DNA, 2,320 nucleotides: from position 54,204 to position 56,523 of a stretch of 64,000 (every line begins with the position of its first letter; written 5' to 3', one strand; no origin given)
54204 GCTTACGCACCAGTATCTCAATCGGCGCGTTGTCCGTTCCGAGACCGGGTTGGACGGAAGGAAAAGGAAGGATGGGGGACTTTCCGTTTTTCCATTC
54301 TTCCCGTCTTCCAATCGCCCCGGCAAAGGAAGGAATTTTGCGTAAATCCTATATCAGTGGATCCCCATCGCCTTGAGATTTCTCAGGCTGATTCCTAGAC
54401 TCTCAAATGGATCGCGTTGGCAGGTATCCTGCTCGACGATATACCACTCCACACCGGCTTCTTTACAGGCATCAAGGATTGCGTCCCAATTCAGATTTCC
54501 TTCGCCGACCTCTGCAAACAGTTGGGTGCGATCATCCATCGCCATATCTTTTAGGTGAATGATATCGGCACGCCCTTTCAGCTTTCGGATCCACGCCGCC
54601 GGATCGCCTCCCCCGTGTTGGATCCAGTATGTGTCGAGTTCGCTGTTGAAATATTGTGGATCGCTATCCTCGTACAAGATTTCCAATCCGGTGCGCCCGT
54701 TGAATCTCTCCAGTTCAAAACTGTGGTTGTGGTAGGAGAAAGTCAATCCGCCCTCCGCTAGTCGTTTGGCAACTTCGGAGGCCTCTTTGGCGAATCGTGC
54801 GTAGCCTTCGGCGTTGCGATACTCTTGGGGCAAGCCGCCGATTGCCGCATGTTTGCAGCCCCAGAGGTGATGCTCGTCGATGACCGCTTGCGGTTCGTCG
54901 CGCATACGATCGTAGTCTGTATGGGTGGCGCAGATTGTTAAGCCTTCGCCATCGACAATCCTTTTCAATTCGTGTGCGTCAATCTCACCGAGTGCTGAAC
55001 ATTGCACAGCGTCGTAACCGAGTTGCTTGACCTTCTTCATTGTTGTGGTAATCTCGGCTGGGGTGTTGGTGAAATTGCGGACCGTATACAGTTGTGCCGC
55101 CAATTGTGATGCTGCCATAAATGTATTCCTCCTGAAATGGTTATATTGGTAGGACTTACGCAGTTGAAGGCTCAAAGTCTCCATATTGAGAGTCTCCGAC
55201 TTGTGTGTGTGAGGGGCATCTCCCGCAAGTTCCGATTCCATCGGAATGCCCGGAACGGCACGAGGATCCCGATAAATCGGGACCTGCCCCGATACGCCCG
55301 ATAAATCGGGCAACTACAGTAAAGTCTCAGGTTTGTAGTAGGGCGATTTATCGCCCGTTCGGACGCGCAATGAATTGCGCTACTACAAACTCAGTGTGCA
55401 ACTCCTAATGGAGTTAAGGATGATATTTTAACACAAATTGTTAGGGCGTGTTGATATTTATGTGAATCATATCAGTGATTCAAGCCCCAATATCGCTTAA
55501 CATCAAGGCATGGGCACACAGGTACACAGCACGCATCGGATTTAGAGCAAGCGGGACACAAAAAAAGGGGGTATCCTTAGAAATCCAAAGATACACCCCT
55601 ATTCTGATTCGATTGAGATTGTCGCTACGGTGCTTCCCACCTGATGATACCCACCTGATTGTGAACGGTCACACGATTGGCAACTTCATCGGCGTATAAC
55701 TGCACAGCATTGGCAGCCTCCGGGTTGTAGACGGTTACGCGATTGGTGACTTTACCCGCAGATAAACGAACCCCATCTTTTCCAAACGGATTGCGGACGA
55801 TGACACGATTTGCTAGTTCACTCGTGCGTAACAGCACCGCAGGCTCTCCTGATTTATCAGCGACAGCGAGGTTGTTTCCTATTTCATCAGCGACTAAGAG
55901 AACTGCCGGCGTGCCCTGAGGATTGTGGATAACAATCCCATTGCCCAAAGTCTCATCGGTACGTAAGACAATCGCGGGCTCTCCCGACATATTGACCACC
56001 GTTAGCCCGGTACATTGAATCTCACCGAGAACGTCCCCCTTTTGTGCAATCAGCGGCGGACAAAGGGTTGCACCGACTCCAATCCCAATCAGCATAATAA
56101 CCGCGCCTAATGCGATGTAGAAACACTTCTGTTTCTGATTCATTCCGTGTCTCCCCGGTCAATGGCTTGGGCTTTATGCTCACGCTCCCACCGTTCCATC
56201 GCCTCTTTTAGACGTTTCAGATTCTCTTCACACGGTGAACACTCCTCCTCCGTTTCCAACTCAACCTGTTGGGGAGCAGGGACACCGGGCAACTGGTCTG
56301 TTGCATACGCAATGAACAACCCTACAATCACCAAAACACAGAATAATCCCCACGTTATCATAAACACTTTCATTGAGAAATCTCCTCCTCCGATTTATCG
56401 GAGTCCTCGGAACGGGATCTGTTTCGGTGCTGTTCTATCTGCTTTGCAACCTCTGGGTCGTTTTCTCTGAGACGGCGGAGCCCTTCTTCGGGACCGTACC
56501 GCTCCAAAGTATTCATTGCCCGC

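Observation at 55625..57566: Tightly coupled four-gene operon of uncharacterised, mostly membrane-anchored proteins; candidate undescribed system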

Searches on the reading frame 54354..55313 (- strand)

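Call 3: search_protein_families(library=pfam, proteins=[window:54354-55313:-], max_evalue=1)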
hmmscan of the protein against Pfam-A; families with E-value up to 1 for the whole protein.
window:54354-55313:- (319 aa): 2 families
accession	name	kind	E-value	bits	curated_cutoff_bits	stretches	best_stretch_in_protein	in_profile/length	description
PF01261.30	AP_endonuc_2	-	2.7e-13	50.6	31.1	1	93-296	2-230/249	Xylose isomerase-like TIM barrel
PF03599.22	CdhD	-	0.11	11.7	24.8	1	59-138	54-136/387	CO dehydrogenase/acetyl-CoA synthase delta subunit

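Call 4: search_protein_families(library=ncbifam, proteins=[window:54354-55313:-], max_evalue=1)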
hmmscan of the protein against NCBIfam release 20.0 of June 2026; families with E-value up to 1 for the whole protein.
window:54354-55313:- (319 aa): 4 families
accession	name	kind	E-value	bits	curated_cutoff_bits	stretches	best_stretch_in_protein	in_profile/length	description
TIGR04379.1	myo_inos_iolE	equivalog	9.3e-11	41.8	290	1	168-260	125-215/290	myo-inosose-2 dehydratase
NF041099.2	keto_glucon_epim_IolO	equivalog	0.014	14.7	300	1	87-132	22-69/269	5-keto-L-gluconate epimerase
NF003370.0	PRK04447.1-3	equivalog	0.15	11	687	1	78-130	148-201/347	hypothetical protein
TIGR03910.1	pyrrolys_PylB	equivalog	0.16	10.9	348.2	1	277-308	151-182/347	methylornithine synthase PylB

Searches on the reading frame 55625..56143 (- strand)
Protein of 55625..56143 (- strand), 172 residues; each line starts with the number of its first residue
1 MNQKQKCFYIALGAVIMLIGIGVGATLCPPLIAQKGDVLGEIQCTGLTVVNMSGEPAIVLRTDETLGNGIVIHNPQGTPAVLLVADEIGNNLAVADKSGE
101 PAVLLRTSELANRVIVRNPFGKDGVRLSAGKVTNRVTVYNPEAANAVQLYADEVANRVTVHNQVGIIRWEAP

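Call 3: search_protein_families(library=pfam, proteins=[window:55625-56143:-], max_evalue=1)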
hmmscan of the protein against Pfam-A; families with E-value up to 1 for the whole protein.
window:55625-56143:- (172 aa): 2 families
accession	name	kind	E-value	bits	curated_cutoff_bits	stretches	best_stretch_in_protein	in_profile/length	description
PF17391.7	Urocanase_N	-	0.034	14.4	23.2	1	67-118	43-94/127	Urocanase N-terminal domain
PF02663.19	FmdE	-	0.17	12.4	22.9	1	43-97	31-85/133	FmdE, Molybdenum formylmethanofuran dehydrogenase operon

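Call 4: search_protein_families(library=ncbifam, proteins=[window:55625-56143:-], max_evalue=1)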
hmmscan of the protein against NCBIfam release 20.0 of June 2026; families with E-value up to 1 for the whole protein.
window:55625-56143:- (172 aa): 0 families

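Call 7: find_homologous_proteins(query=window:55625-56143:-, max_evalue=0.01)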
Query window:55625-56143:- (172 aa): 86 proteins with E <= 0.01 among 1092 candidates.
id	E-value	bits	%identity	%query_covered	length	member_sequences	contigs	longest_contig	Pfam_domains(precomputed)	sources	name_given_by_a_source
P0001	3.9e-100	350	94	100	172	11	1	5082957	-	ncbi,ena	-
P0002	2.0e-95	335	90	100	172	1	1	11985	-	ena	-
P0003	3.4e-94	331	89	100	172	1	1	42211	-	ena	-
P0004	3.3e-93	328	88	100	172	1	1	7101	-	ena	-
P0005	8.6e-93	326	90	100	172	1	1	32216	-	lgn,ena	-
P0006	2.8e-92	325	87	100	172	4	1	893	-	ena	-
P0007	5.0e-91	321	85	100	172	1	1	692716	-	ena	-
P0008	2.0e-90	319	85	100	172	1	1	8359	-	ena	-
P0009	2.5e-90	318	85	100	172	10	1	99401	-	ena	-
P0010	1.5e-89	316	84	100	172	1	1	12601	-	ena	-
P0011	1.5e-89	316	85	100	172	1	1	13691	-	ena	-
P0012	2.4e-89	315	86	100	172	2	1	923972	-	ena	-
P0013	5.1e-89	314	84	100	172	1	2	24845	-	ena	-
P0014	9.6e-89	313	81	100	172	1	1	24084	-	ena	-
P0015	2.4e-88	312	83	100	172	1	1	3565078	-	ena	-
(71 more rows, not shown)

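Call 16: find_related_loci(query=A2, collection=genome_contigs, flank=6000)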
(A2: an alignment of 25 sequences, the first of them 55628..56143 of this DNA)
Query A2 (172 aa) in genome_contigs; peptide patterns used: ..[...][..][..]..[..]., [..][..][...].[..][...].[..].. (x = any residue, [..] = any of these).
144 stretches matched a pattern; 46 encode a relative of the query (tblastn E <= 1e-3); 45 distinct loci.
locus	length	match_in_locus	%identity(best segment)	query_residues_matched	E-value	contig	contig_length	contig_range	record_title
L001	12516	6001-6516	94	1-172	7e-107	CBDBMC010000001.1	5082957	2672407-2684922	MAG: Candidatus Poribacteria bacterium isolate ca8204a3-33b7-44e1-a19a-5b07964ae9a8 genome assembly, contig: contig_1, w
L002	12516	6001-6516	87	1-172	1e-97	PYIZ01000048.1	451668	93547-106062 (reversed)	MAG: Candidatus Poribacteria bacterium isolate PCPOR2b Ga0206366_148, whole genome shotgun sequence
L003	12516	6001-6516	81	1-172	5e-92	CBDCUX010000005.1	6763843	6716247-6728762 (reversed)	MAG: Candidatus Poribacteria bacterium isolate e6ba5316-27cc-4a72-bad8-a94c688688a0 genome assembly, contig: contig_5, w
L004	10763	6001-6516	82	1-172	9e-95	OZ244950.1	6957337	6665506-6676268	MAG: Candidatus Poribacteria bacterium isolate 1741874c-865a-47cd-958f-7fa2b3d0eca7 genome assembly, chromosome: 1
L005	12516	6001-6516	80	1-172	1e-91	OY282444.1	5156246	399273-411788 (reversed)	MAG: uncultured Poribacteria bacterium genome assembly, chromosome: 1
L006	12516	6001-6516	80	1-172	3e-91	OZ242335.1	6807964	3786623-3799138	MAG: Candidatus Poribacteria bacterium isolate 0e18bbbf-3c5b-4f4e-9be4-718f64127597 genome assembly, chromosome: 1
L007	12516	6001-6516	78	1-172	1e-90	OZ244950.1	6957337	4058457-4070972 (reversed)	MAG: Candidatus Poribacteria bacterium isolate 1741874c-865a-47cd-958f-7fa2b3d0eca7 genome assembly, chromosome: 1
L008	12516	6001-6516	80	1-172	3e-89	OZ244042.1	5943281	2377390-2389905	MAG: Candidatus Poribacteria bacterium isolate 82c2f847-b3a6-4516-8f18-366283cf6473 genome assembly, chromosome: 1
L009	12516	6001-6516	79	1-172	3e-88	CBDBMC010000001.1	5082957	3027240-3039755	MAG: Candidatus Poribacteria bacterium isolate ca8204a3-33b7-44e1-a19a-5b07964ae9a8 genome assembly, contig: contig_1, w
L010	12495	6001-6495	77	1-165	1e-82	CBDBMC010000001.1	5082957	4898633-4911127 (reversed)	MAG: Candidatus Poribacteria bacterium isolate ca8204a3-33b7-44e1-a19a-5b07964ae9a8 genome assembly, contig: contig_1, w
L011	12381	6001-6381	59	1-172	2e-53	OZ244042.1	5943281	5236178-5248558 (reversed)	MAG: Candidatus Poribacteria bacterium isolate 82c2f847-b3a6-4516-8f18-366283cf6473 genome assembly, chromosome: 1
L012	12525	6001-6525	44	1-172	4e-37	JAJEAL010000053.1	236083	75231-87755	MAG: Candidatus Poribacteria bacterium isolate jk18x7bins.5 k141_252788, whole genome shotgun sequence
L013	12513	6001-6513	39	1-172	2e-31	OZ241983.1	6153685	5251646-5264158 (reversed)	MAG: Candidatus Poribacteria bacterium isolate 364a25e6-8d4f-453a-8db8-f2b726c437a0 genome assembly, chromosome: 1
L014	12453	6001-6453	44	12-165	3e-30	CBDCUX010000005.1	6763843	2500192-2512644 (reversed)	MAG: Candidatus Poribacteria bacterium isolate e6ba5316-27cc-4a72-bad8-a94c688688a0 genome assembly, contig: contig_5, w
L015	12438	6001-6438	42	1-163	5e-28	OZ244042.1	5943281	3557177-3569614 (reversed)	MAG: Candidatus Poribacteria bacterium isolate 82c2f847-b3a6-4516-8f18-366283cf6473 genome assembly, chromosome: 1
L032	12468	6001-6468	35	6-160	3e-14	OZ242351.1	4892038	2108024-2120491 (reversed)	MAG: Candidatus Poribacteria bacterium isolate f935c7b2-2358-4189-a958-9ccc83df77d9 genome assembly, chromosome: 1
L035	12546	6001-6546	29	2-149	3e-11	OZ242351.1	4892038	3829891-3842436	MAG: Candidatus Poribacteria bacterium isolate f935c7b2-2358-4189-a958-9ccc83df77d9 genome assembly, chromosome: 1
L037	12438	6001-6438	32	1-149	6e-11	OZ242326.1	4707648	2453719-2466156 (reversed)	MAG: Candidatus Poribacteria bacterium isolate 51771988-02c0-4c83-b383-74e9f226940d genome assembly, chromosome: 1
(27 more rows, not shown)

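Call 24: predict_structure(alignment_id=A2)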
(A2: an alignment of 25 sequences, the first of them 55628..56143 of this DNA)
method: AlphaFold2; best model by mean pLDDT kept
length: 172 residues; sequences in the alignment: 25
mean_pLDDT: 85.9   pTM: 0.65
mean pLDDT of the five models: 85.9, 85.3, 82.6, 80.3, 76.9
residues with pLDDT >= 90: 94; 70-90: 56; 50-70: 11; < 50: 11
segments of 3 or more residues with pLDDT < 50: 32-41
pLDDT, mean of each block of 10 residues (from residue 1): 84 89 66 45 74 89 79 90 88 92 93 94 95 95 95 95 96 94
secondary structure, 60 per line:
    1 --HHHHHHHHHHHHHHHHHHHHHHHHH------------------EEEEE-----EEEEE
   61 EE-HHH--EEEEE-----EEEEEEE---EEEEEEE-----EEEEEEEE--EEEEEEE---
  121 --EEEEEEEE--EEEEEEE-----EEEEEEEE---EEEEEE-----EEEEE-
elements in order: H3-27 E46-50 E56-62 E69-73 E79-85 E89-95 E101-108 E111-117 E123-130 E133-139 E145-152 E156-161 E167-171

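Call 29: fold_search(model_id=the predicted structure, library=pdb)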
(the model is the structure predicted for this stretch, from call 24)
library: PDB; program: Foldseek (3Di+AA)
matches with E <= 10: 907; with E <= 0.001: 11
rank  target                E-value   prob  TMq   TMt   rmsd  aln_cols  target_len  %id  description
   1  3cka_A                9.7e-06  1.00  0.61  0.35   3.4       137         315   12  The crystal structure of OspA mutant (released 2009-03-17)
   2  3cka_B                1.9e-05  1.00  0.59  0.34   3.5       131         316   11  The crystal structure of OspA mutant (released 2009-03-17)
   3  5z1o_A                3.9e-05  1.00  0.59  0.34   3.9       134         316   12  Crystal structure of an OspA mutant (released 2019-01-02)
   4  5ys7                  4.6e-05  1.00  0.60  0.34   3.6       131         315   12  Crystal structure of an OspA mutant (released 2018-11-14)
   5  8xwg                  9.7e-05  1.00  0.50  0.30   5.1       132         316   13  OspA variants for thioflavin-T binding (released 2024-11-27)
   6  6kk9_O                1.0e-04  1.00  0.58  0.54   3.7       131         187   11  A Crystal structure of OspA mutant (released 2020-07-29)
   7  6kk9_D                1.9e-04  1.00  0.59  0.54   3.9       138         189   12  A Crystal structure of OspA mutant (released 2020-07-29)
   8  2oy7                  2.5e-04  1.00  0.53  0.32   4.4       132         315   12  The crystal structure of OspA mutant (released 2008-03-04)
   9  6kk9_C                2.8e-04  1.00  0.59  0.54   3.9       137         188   11  A Crystal structure of OspA mutant (released 2020-07-29)
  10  6kk9_B                3.2e-04  1.00  0.56  0.52   4.1       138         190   10  A Crystal structure of OspA mutant (released 2020-07-29)
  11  3ec5                  4.8e-04  1.00  0.50  0.30   5.0       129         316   13  The crystal structure of Thioflavin-T (ThT) binding OspA mutant (released 2009-02-03)
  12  2oy8                  1.5e-03  1.00  0.51  0.30   4.6       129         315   13  The crystal structure of OspA mutant (released 2008-03-04)
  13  9jsa_A                1.8e-03  1.00  0.55  0.32   4.2       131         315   12  CatPSAM-H8 (released 2025-10-01)
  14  3eex_A                1.9e-03  1.00  0.53  0.31   3.9       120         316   13  The crystal structure of OspA mutant (released 2009-09-08)
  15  2hkd                  3.0e-03  1.00  0.52  0.31   4.7       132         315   13  The crystal structure of engineered OSPA (released 2006-11-21)
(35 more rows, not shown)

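Call 30: search_protein_families(library=padloc, proteins=[window:55625-56143:-], max_evalue=1)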
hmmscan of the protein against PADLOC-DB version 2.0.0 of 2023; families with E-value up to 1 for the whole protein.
window:55625-56143:- (172 aa): 0 families

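Call 31: search_protein_families(library=phrogs, proteins=[window:55625-56143:-], max_evalue=1)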
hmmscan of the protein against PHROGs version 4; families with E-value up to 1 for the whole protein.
window:55625-56143:- (172 aa): 2 families
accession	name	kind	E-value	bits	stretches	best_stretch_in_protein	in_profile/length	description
phrog_12840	-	unknown function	0.19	12.7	1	65-116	44-95/204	-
phrog_21053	-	unknown function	0.25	12.1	1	120-168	20-68/78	-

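Call 46: search_solved_structures(query=A2, max_evalue=10)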
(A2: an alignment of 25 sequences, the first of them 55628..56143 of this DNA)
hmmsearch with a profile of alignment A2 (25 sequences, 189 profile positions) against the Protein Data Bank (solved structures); distinct sequences matched with E-value up to 10: 0.

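Call 65: find_related_loci(query=A2, collection=viral_contigs, flank=5000)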
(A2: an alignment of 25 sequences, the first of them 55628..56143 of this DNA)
Query A2 (172 aa) in viral_contigs; peptide patterns used: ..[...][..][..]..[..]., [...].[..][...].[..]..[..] (x = any residue, [..] = any of these).
22 stretches matched a pattern, but none encodes a relative of the query by tblastn (E <= 1e-3).

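Call 73: search_protein_families(library=pfam, proteins=[L035:3681-5492:+, L032:2958-4844:-, L035:5986-6801:+, L037:7028-8539:+, L013:4169-5821:+, L008:2904-3902:+, L007:3140-3475:+, L015:5570-5908:+], max_evalue=0.01)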
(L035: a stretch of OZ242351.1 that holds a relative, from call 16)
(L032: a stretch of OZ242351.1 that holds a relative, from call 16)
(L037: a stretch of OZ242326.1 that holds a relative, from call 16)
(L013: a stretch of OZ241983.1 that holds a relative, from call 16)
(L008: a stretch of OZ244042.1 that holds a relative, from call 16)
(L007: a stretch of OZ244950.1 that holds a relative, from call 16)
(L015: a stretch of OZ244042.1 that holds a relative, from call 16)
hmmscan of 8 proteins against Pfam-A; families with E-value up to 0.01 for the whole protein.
L035:3681-5492:+ (604 aa): 2 families
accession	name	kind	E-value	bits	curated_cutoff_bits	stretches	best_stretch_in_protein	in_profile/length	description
PF00270.35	DEAD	-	2.8e-05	24.3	26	1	73-207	7-135/167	DEAD/DEAH box helicase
PF03237.21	Terminase_6N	-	0.0078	16.3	22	0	84-159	1-72/215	Terminase large subunit, T4likevirus-type, N-terminal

L032:2958-4844:- (629 aa): 0 families

L035:5986-6801:+ (272 aa): 0 families

L037:7028-8539:+ (504 aa): 0 families

L013:4169-5821:+ (551 aa): 12 families
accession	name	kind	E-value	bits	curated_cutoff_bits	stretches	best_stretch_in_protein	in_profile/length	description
PF00515.34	TPR_1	-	7.9e-16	57.6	27.8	2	363-396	1-34/34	Tetratricopeptide repeat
PF07719.23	TPR_2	-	1.5e-14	53.2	27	2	399-430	3-34/34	Tetratricopeptide repeat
PF08867.16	FRG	-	2.6e-14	54.4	25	1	93-183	2-91/94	FRG domain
PF13181.12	TPR_8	-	1.2e-10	41.1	25.7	0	400-430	4-34/34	Tetratricopeptide repeat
PF13414.12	TPR_11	-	3e-10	40.1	26.8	1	344-373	9-38/42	TPR repeat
PF13431.12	TPR_17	-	3.1e-08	33.7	24.4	0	352-379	2-29/34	Tetratricopeptide repeat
PF13432.12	TPR_16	-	2.1e-07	31.7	32.7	1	341-393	9-61/65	Tetratricopeptide repeat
PF13428.12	TPR_14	-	3e-06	27.8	23.5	0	401-437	5-41/44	Tetratricopeptide repeat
PF13371.12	TPR_9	-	0.0016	18.9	35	0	344-394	10-60/73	Tetratricopeptide repeat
PF13424.12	TPR_12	-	0.0061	17.2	30.1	0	403-426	9-32/77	Tetratricopeptide repeat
PF23914.1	TPR_CcmH_CycH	-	0.009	16.3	42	0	393-435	46-88/158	Cytochrome c-type biogenesis protein H TPR domain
PF13176.12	TPR_7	-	0.0095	16.4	27.9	0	402-429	4-31/36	Tetratricopeptide repeat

L008:2904-3902:+ (333 aa): 2 families
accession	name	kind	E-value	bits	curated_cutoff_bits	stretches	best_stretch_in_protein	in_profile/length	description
PF00589.27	Phage_integrase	-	1.4e-16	61.2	27.1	1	161-319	16-170/172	Phage integrase family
PF02899.23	Phage_int_SAM_1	-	0.0021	18.7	22.3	1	52-116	13-81/83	Phage integrase, N-terminal SAM-like domain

L007:3140-3475:+ (112 aa): 1 family
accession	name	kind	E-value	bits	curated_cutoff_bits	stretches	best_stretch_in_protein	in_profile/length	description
PF13340.11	DUF4096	-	4.5e-28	97.8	34.3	1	15-88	1-76/76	Putative transposase of IS4/5 family (DUF4096)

L015:5570-5908:+ (113 aa): 2 families
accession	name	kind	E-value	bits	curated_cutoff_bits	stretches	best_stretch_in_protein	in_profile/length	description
PF20570.3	DUF6779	-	4.6e-06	27.7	28.1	1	25-104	13-94/108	Domain of unknown function (DUF6779)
PF05377.16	FlaC_arch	-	0.00054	20.8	27.8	1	70-103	3-36/55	Flagella accessory protein C (FlaC)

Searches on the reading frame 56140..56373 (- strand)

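Call 3: search_protein_families(library=pfam, proteins=[window:56140-56373:-], max_evalue=1)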
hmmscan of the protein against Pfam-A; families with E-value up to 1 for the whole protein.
window:56140-56373:- (77 aa): 1 family
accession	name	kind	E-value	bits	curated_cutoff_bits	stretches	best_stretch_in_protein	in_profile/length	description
PF10589.14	NADH_4Fe-4S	-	0.05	13.9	23.5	1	43-68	16-41/85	NADH-ubiquinone oxidoreductase-F iron-sulfur binding region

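Call 4: search_protein_families(library=ncbifam, proteins=[window:56140-56373:-], max_evalue=1)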
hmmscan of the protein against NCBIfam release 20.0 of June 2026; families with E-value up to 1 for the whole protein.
window:56140-56373:- (77 aa): 1 family
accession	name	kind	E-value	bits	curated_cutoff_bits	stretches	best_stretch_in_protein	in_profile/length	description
NF001059.0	PRK00117.4-3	equivalog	0.057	13.1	253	1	41-74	7-40/206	recombination regulator RecX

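Call 30: search_protein_families(library=padloc, proteins=[window:56140-56373:-], max_evalue=1)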
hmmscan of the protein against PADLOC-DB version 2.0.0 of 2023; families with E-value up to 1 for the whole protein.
window:56140-56373:- (77 aa): 0 families

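Call 31: search_protein_families(library=phrogs, proteins=[window:56140-56373:-], max_evalue=1)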
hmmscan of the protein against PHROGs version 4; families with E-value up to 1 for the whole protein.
window:56140-56373:- (77 aa): 4 families
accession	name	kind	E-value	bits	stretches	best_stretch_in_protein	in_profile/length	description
phrog_6023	-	unknown function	0.09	13.5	1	31-64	32-65/125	-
phrog_15420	-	unknown function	0.28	10.9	1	17-63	294-334/342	-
phrog_18882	-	unknown function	0.44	12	1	42-65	28-51/58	-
phrog_14614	-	lysis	0.52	11.9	1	4-23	3-22/96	endolysin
